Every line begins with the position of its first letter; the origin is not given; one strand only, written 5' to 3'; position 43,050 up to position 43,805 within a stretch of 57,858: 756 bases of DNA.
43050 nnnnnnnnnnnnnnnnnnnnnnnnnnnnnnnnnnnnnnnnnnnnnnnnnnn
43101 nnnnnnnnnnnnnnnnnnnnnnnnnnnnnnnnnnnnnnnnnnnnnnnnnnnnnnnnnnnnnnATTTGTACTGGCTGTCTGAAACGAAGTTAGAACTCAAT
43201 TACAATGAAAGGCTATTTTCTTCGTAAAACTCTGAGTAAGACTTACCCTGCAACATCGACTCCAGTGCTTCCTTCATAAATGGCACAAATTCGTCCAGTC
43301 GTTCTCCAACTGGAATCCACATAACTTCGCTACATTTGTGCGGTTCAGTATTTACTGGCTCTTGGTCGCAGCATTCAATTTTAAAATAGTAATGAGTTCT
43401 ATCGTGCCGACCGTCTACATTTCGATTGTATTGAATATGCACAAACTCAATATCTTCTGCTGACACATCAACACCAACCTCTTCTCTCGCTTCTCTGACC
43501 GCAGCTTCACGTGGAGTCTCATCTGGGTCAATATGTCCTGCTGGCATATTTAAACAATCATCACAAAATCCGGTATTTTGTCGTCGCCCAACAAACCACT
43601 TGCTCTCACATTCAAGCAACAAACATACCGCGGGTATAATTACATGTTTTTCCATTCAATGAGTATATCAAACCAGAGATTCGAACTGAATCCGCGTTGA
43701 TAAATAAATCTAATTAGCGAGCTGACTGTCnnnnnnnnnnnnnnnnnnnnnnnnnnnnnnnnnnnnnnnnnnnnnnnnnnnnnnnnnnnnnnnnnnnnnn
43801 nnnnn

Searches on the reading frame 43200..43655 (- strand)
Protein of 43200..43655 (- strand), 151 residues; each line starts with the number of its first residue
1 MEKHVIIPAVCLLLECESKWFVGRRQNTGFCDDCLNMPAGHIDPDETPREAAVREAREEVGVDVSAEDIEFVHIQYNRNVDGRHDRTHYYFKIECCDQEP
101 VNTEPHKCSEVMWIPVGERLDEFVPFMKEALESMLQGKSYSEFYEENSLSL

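Call 38: search_protein_families(library=pfam, proteins=[window:43200-43655:-], max_evalue=0.001)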
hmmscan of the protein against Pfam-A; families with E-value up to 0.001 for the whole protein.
window:43200-43655:- (151 aa): 2 families
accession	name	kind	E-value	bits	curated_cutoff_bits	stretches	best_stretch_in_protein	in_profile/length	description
PF00293.34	NUDIX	-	2.1e-18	67.1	21.1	1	10-131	7-131/134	NUDIX domain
PF14815.12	NUDIX_4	-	5.5e-06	26.6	35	1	10-119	2-98/113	NUDIX domain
